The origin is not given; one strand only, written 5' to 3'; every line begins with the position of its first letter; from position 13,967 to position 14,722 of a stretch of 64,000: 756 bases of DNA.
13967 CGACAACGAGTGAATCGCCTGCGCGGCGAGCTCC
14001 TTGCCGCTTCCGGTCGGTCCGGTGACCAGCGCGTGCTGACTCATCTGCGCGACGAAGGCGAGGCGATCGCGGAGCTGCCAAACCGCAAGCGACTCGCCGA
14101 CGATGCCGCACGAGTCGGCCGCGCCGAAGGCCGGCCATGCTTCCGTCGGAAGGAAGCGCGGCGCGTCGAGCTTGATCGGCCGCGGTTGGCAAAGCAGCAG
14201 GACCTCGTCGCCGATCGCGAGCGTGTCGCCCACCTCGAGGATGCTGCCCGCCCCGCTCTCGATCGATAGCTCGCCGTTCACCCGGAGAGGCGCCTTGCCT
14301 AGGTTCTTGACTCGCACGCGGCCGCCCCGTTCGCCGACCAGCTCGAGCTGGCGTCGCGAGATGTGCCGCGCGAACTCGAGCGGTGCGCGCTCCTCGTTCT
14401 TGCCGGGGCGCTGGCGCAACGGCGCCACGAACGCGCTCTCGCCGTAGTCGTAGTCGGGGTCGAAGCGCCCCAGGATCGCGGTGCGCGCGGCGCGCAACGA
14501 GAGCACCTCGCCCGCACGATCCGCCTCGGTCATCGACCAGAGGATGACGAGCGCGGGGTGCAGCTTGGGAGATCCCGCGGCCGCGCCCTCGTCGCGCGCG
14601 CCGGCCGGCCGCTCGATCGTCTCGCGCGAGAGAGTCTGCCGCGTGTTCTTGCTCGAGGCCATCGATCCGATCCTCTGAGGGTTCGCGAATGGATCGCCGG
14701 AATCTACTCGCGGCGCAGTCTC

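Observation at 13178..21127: Tandem Ser/Thr-kinase-TPR genes immediately upstream of an FHA-domain AAA+ regulator that lacks GAFTGA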

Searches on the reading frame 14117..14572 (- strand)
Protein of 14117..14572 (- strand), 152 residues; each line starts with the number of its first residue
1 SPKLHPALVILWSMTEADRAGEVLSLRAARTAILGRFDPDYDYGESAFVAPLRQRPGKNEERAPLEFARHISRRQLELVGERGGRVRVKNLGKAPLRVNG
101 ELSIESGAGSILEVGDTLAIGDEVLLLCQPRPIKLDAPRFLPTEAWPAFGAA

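Call 31: search_solved_structures(query=A2, max_evalue=10, show_alignments=3)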
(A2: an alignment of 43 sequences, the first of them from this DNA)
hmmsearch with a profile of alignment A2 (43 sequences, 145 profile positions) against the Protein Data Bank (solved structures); distinct sequences matched with E-value up to 10: 25.
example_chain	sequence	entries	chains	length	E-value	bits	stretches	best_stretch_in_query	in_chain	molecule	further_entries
6i2q_B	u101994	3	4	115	0.00018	24.4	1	64-120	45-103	Glycogen accumulation regulator GarA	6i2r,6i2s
8p5r_G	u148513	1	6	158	0.00038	23.3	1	64-120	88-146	Glycogen accumulation regulator GarA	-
3kt9_A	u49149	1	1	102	0.00055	22.8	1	62-122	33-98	Aprataxin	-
2kkl_A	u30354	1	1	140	0.00083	22.2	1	64-120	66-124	Uncharacterized protein Mb1858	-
2kfu_A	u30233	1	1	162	0.0015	21.4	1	64-120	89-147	Rv1827 pThr 22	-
6i2p_D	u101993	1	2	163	0.0015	21.4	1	64-120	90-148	Glycogen accumulation regulator GarA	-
7rj3_A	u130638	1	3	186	0.002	21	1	64-120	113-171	Glycogen accumulation regulator GarA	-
2kb3_A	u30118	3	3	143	0.026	17.4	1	63-119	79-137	Oxoglutarate dehydrogenase inhibitor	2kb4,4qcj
8p5x_G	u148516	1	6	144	0.026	17.3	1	63-119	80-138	Oxoglutarate dehydrogenase inhibitor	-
2brf_A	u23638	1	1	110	0.039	16.8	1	64-117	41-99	BIFUNCTIONAL POLYNUCLEOTIDE PHOSPHATASE/KINASE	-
2w3o_A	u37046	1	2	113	0.1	15.4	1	64-113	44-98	BIFUNCTIONAL POLYNUCLEOTIDE PHOSPHATASE/KINASE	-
7dvf_A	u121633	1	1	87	0.11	15.3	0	86-115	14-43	reDPBB_sym2 protein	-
7dvc_A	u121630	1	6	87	0.13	15.1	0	86-115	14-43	reDPBB_sym1 protein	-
8jvo_A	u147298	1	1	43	0.22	14.3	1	78-115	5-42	mk2h_deltaMILPYS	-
7dxz_A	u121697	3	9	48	0.29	14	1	78-115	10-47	mk2h_deltaMILPYS protein | mk2h_deltaMILPYS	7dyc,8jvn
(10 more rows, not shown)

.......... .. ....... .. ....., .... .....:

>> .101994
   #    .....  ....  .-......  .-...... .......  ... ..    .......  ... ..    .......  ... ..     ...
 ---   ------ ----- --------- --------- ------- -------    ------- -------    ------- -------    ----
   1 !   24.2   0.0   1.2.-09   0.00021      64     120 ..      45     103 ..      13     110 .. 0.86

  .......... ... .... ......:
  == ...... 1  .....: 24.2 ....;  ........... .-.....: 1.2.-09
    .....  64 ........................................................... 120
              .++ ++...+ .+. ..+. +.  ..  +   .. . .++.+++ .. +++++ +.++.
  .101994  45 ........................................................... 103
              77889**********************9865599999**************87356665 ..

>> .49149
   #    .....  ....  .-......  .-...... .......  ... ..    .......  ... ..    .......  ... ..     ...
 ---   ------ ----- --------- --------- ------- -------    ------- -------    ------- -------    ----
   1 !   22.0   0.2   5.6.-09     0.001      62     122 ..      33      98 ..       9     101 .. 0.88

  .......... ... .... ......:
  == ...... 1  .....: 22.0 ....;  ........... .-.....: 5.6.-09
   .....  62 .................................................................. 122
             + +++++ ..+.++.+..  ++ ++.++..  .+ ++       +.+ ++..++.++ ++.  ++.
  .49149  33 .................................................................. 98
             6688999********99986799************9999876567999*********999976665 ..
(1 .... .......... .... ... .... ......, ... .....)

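Call 36: predict_structure(alignment_id=A2)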
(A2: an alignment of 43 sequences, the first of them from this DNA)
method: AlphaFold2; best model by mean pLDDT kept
length: 152 residues; sequences in the alignment: 43
mean_pLDDT: 96.0   pTM: 0.89
mean pLDDT of the five models: 96.0, 95.8, 95.6, 95.3, 95.3
residues with pLDDT >= 90: 147; 70-90: 5; 50-70: 0; < 50: 0
segments of 3 or more residues with pLDDT < 50: none
pLDDT, mean of each block of 10 residues (from residue 1): 94 96 95 98 95 96 97 98 97 98 96 98 98 94 92 83
secondary structure, 60 per line:
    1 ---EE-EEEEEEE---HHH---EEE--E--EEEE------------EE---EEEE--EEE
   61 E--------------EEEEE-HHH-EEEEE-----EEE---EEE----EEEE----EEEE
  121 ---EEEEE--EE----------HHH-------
elements in order: E7-13 E23-25 E31-34 E52-55 E58-61 E76-80 E86-90 E96-98 E102-104 E109-112 E117-120 E124-128

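Call 38: fold_search(model_id=the predicted structure, library=pdb)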
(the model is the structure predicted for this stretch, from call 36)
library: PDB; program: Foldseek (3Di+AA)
matches with E <= 10: 351; with E <= 0.001: 35
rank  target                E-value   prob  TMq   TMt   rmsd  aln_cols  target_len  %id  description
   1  1yjm_A                4.5e-05  1.00  0.53  0.73   3.6       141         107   20  Crystal structure of the FHA domain of mouse polynucleotide kinase in complex with an XRCC4-derived phosphopeptide. (released 2005-03-15)
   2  1ujx_MODEL_1_A        5.9e-05  1.00  0.53  0.66   3.6       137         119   18  The forkhead associated (FHA) domain like structure from mouse polynucleotide kinase 3'-phosphatase (released 2004-02-12)
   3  5w7w_T                1.1e-04  1.00  0.50  0.70   3.4       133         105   16  Crystal Structure of FHA domain of human APLF (released 2018-05-02)
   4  3kt9                  1.3e-04  1.00  0.51  0.73   4.4       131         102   14  Aprataxin FHA Domain (released 2010-01-26)
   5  1yjm_C                1.4e-04  1.00  0.51  0.74   3.4       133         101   21  Crystal structure of the FHA domain of mouse polynucleotide kinase in complex with an XRCC4-derived phosphopeptide. (released 2005-03-15)
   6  2brf                  1.8e-04  1.00  0.49  0.72   3.4       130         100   24  Crystal Structure of the FHA Domain of Human Polynucleotide Kinase 3' Phosphatase (released 2005-05-09)
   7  5e50_A                2.2e-04  1.00  0.51  0.68   4.8       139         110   14  APLF/XRCC4 complex (released 2015-11-18)
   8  6i2r_B                2.4e-04  1.00  0.48  0.73   3.7       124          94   23  Crystal structure of the SucA domain of Mycobacterium smegmatis KGD (alpha-ketoglutarate decarboxylase), mutant R802A, (released 2019-05-22)
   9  2w3o_A                3.1e-04  1.00  0.50  0.73   3.4       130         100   25  Crystal structure of the human PNKP FHA domain in complex with an XRCC1-derived phosphopeptide (released 2009-02-03)
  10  1wln_MODEL_1_A        3.2e-04  1.00  0.54  0.67   3.7       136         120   17  Solution structure of the FHA domain of mouse Afadin 6 (released 2005-07-12)
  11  6i2q_B                3.4e-04  1.00  0.49  0.73   3.7       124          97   23  Crystal structure of the wild-type SucA domain of Mycobacterium smegmatis KGD (alpha-ketoglutarate decarboxylase), in  (released 2019-05-22)
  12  8p5x_G                3.4e-04  1.00  0.50  0.71   3.6       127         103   22  Single particle cryo-EM structure of the complex between Corynebacterium glutamicum homohexameric 2-oxoglutarate dehyd (released 2023-08-16)
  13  5w7w_A                3.6e-04  1.00  0.50  0.70   3.5       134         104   16  Crystal Structure of FHA domain of human APLF (released 2018-05-02)
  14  6hc0_D                4.0e-04  1.00  0.53  0.75   3.2       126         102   18  Bdellovibrio bacteriovorus DgcB FHA domain, tail complex (released 2019-08-28)
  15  2lc1_MODEL_1_A        4.2e-04  1.00  0.52  0.74   3.2       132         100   18  Rv0020c_FHA Structure (released 2011-11-02)
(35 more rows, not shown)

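Call 69: search_protein_representatives(alignment_id=A2)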
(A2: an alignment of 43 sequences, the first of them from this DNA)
Query: 43 sequences, 145 profile positions. Proteins with E-value up to 0.001 (for the whole library): 1448; up to 1e-10: 735; up to 1e-30: 177. The best 150 are listed.
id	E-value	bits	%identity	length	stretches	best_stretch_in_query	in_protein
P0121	5.3e-46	172.1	-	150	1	10-145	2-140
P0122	1.7e-45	170.5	-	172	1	3-145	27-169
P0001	2.3e-45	170.0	-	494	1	3-145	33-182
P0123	4.7e-44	165.8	-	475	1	3-145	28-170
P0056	4.7e-44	165.8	-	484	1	4-145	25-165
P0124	6.3e-44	165.3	-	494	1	3-145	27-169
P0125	7.2e-43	161.9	-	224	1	4-145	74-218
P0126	1.3e-42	161.1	-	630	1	2-145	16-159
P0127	1.9e-42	160.5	-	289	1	3-145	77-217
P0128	3.4e-42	159.8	-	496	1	4-145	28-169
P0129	1.3e-41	157.8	-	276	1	3-145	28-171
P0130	1.6e-41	157.5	-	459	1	5-143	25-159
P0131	2.9e-41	156.7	-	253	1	3-145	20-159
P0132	8.6e-41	155.2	-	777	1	4-145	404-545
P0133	2.3e-40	153.8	-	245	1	2-145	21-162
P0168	2.1e-36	140.9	-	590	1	3-144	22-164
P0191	1.1e-34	135.4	-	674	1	5-135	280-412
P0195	2.0e-34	134.5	-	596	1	3-144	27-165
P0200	2.4e-34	134.3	-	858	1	3-136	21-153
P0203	3.4e-34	133.8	-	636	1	3-145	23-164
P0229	6.3e-33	129.7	-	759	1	3-135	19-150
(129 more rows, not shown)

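Call 70: search_protein_families(library=pfam, proteins=[P0132, P0191, P0200, P0229, P0126, P0203, P0168, P0195], max_evalue=0.00001)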
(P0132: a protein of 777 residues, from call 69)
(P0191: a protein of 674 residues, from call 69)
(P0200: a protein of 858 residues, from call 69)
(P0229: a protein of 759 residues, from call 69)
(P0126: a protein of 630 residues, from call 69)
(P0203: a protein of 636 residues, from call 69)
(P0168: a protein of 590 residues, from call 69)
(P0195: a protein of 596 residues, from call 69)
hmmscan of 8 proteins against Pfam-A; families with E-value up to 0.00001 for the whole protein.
P0132 (777 aa): 3 families
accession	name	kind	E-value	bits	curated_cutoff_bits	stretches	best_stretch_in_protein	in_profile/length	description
PF00158.32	Sigma54_activat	-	7.4e-36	123.8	20.2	1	550-711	1-162/168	Sigma-54 interaction domain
PF12770.12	CHAT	-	3.2e-21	76.5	24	1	68-330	4-267/289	CHAT domain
PF14532.12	Sigma54_activ_2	-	8.6e-10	39.4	25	1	551-688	1-103/138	Sigma-54 interaction domain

P0191 (674 aa): 3 families
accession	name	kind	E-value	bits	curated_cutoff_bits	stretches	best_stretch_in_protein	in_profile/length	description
PF00158.32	Sigma54_activat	-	5.1e-23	82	20.2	1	425-556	2-146/168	Sigma-54 interaction domain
PF14532.12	Sigma54_activ_2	-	1.7e-10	41.7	25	1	425-534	1-100/138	Sigma-54 interaction domain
PF12770.12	CHAT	-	2.6e-09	37.4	24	1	23-168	107-260/289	CHAT domain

P0200 (858 aa): 5 families
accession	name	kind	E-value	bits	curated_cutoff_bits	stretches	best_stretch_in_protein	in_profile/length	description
PF00069.31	Pkinase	-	7.3e-46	157.1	31.7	2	528-692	1-162/263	Protein kinase domain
PF07714.23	PK_Tyr_Ser-Thr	-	2.4e-32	112.7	23.1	2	530-683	3-157/258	Protein tyrosine and serine/threonine kinase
PF14532.12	Sigma54_activ_2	-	2.3e-14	54.3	25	1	170-297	1-96/138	Sigma-54 interaction domain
PF00158.32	Sigma54_activat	-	8.2e-14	52.1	20.2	1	169-309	1-141/168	Sigma-54 interaction domain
PF00004.35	AAA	-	5.7e-06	27.3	21.2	0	193-331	1-130/131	ATPase family associated with various cellular activities (AAA)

P0229 (759 aa): 4 families
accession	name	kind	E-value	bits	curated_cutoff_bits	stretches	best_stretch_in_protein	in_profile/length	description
PF00158.32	Sigma54_activat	-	2.1e-42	145.1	20.2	1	161-311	1-151/168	Sigma-54 interaction domain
PF14532.12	Sigma54_activ_2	-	1.2e-12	48.7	25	1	162-307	1-113/138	Sigma-54 interaction domain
PF07728.20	AAA_5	-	3e-11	43.9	22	1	184-316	1-139/139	AAA domain (dynein-related subfamily)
PF07724.20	AAA_2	-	1.4e-06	28.9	27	1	183-310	4-132/166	AAA domain (Cdc48 subfamily)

P0126 (630 aa): 2 families
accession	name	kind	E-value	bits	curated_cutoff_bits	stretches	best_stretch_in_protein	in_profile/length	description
PF00158.32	Sigma54_activat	-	4.6e-29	101.7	20.2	1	165-310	2-151/168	Sigma-54 interaction domain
PF14532.12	Sigma54_activ_2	-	8.7e-08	32.9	25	1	165-309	1-116/138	Sigma-54 interaction domain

P0203 (636 aa): 4 families
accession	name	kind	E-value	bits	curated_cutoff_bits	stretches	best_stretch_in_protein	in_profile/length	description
PF00158.32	Sigma54_activat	-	2.6e-39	135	20.2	1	170-316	2-148/168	Sigma-54 interaction domain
PF14532.12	Sigma54_activ_2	-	1.8e-10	41.6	25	1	170-316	1-114/138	Sigma-54 interaction domain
PF07728.20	AAA_5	-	3.3e-09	37.3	22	1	192-327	1-138/139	AAA domain (dynein-related subfamily)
PF25601.1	AAA_lid_14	-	5e-07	29.9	27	0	335-354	2-21/87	AAA+ ATPase lid domain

P0168 (590 aa): 2 families
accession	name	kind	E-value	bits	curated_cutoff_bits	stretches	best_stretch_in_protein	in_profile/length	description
PF00158.32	Sigma54_activat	-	8.2e-39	133.4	20.2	1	170-316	1-147/168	Sigma-54 interaction domain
PF14532.12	Sigma54_activ_2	-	4.7e-10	40.3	25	1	171-314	1-111/138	Sigma-54 interaction domain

P0195 (596 aa): 5 families
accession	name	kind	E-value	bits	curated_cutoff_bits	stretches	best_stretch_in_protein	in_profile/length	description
PF00158.32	Sigma54_activat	-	1e-37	129.9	20.2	1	171-317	1-147/168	Sigma-54 interaction domain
PF14532.12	Sigma54_activ_2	-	6.1e-12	46.4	25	1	172-316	1-112/138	Sigma-54 interaction domain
PF25601.1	AAA_lid_14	-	4e-09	36.6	27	1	337-408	2-67/87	AAA+ ATPase lid domain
PF07728.20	AAA_5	-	5.3e-08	33.4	22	1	194-315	1-125/139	AAA domain (dynein-related subfamily)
PF01078.27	Mg_chelatase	-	9.1e-06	25.7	20.3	0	251-313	94-158/207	Magnesium chelatase, subunit ChlI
